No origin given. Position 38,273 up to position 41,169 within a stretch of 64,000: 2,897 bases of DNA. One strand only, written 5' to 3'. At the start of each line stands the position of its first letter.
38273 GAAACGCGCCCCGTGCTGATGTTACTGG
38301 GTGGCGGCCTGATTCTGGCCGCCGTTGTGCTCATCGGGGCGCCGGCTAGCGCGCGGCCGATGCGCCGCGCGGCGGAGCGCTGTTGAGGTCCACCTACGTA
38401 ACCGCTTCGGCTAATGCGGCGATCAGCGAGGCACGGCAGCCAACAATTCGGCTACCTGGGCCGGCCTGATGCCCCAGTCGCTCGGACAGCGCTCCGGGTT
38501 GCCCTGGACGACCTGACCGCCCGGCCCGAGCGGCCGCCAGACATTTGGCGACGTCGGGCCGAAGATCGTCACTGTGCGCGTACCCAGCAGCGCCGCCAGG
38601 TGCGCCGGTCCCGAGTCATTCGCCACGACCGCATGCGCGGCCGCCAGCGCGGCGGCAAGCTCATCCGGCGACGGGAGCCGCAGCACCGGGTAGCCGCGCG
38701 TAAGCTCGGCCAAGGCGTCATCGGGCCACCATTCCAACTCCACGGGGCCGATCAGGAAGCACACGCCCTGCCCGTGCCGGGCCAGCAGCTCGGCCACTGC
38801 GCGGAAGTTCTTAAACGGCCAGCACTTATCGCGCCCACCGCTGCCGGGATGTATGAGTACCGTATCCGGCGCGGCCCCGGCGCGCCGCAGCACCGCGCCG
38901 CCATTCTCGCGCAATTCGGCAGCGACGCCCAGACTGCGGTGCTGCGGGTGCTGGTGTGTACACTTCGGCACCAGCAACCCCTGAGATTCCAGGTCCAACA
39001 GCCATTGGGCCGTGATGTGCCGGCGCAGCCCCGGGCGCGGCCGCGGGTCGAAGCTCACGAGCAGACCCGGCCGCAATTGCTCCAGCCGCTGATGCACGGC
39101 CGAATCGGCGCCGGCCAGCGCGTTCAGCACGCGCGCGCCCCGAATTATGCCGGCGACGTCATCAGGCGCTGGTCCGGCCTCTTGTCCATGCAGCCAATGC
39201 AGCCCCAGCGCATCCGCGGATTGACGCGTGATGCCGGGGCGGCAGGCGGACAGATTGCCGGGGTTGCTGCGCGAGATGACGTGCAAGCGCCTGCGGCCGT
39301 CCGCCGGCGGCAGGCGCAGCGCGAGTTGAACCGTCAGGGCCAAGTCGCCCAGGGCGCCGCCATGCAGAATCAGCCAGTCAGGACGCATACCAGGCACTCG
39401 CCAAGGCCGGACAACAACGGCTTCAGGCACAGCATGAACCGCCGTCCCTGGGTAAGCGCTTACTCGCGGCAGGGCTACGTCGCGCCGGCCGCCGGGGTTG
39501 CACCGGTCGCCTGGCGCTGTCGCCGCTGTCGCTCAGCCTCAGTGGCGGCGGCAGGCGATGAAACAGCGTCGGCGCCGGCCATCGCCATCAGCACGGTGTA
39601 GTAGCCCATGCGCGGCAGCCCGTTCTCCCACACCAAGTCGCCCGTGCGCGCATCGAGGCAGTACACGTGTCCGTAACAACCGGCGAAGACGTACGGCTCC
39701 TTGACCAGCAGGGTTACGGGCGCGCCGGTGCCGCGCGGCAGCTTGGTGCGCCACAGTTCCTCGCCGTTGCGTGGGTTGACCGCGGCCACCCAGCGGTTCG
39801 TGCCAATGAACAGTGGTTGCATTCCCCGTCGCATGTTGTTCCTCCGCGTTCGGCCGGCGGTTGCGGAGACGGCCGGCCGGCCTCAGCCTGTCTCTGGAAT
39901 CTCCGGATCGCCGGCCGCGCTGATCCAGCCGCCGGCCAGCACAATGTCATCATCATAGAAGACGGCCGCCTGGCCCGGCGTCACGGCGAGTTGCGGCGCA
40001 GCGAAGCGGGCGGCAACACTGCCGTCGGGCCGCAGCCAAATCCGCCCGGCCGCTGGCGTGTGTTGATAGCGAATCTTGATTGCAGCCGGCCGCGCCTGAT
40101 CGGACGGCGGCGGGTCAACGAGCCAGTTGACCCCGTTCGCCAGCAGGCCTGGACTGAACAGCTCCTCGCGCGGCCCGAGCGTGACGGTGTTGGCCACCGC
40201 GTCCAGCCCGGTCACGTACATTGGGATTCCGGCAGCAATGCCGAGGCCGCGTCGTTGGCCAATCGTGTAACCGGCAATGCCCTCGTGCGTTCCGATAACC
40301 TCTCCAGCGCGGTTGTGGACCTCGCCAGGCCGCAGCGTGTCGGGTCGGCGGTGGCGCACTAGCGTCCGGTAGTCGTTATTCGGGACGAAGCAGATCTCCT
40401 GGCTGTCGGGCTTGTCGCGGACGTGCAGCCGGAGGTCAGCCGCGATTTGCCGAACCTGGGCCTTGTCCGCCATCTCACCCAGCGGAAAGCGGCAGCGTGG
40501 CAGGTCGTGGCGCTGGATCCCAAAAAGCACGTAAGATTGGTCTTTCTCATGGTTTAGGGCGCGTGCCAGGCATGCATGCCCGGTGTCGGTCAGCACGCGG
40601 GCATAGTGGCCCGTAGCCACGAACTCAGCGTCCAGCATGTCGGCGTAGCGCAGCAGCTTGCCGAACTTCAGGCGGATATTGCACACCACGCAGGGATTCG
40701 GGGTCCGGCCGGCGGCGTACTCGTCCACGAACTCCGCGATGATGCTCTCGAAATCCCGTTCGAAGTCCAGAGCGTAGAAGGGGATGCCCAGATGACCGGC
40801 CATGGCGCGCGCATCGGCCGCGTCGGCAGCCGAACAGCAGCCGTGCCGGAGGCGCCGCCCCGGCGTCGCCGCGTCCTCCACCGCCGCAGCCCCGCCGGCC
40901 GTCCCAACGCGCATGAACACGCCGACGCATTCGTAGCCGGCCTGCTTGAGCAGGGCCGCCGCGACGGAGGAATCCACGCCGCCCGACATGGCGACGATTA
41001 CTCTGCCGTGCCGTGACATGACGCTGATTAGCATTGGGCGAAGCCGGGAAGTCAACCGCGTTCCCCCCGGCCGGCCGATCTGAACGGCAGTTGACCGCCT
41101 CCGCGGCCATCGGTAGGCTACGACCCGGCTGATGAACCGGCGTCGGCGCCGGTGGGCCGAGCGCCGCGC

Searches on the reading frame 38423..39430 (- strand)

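Call 23: search_protein_families(library=pfam, proteins=[window:38423-39430:-], max_evalue=0.001)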
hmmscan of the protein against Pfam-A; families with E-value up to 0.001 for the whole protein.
window:38423-39430:- (335 aa): 1 family
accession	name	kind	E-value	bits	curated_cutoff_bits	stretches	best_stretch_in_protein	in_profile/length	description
PF01075.23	Glyco_transf_9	-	1.4e-23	83.9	22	1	186-310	103-229/247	Glycosyltransferase family 9 (heptosyltransferase)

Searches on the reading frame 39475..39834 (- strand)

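Call 23: search_protein_families(library=pfam, proteins=[window:39475-39834:-], max_evalue=0.001)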
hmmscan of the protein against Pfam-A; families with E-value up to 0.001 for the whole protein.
window:39475-39834:- (119 aa): 2 families
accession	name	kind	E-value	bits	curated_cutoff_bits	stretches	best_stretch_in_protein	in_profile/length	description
PF13360.13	PQQ_2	-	2.1e-10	41.1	27.6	1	14-75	3-63/233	Outer membrane protein assembly factor BamB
PF13570.13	Beta-prop_ACSF4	-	3.3e-07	30.4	133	1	16-70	31-86/329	Beta-alanine-activating enzyme, beta-propeller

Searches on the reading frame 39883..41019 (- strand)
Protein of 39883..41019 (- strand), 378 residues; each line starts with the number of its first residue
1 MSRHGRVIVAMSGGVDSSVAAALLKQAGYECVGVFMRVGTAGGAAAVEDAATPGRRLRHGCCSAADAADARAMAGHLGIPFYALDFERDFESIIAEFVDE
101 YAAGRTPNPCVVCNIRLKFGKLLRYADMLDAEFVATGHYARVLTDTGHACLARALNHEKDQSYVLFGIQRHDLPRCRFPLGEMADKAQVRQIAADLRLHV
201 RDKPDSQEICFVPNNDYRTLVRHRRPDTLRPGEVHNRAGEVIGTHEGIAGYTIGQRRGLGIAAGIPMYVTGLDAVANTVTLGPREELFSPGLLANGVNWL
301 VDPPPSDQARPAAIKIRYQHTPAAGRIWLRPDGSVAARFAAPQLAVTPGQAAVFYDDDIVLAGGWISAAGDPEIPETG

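Call 23: search_protein_families(library=pfam, proteins=[window:39883-41019:-], max_evalue=0.001)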
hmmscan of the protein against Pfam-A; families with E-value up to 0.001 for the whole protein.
window:39883-41019:- (378 aa): 5 families
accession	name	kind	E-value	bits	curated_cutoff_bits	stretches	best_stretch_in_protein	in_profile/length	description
PF03054.22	tRNA_Me_trans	-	9.1e-67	225.1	20.6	1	6-213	2-201/202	tRNA methyl transferase HUP domain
PF20258.4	tRNA_Me_trans_C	-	5.5e-17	62.3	20.6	1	291-366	3-77/77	Aminomethyltransferase beta-barrel domain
PF20259.3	tRNA_Me_trans_M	-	1.5e-16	60.1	27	1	230-282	11-65/66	tRNA methyl transferase PRC-barrel domain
PF02540.23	NAD_synthase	-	0.00011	21.9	21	1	6-139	20-130/242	NAD synthase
PF00764.25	Arginosuc_synth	-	0.00075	20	27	0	6-42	1-38/162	Arginosuccinate synthase N-terminal HUP domain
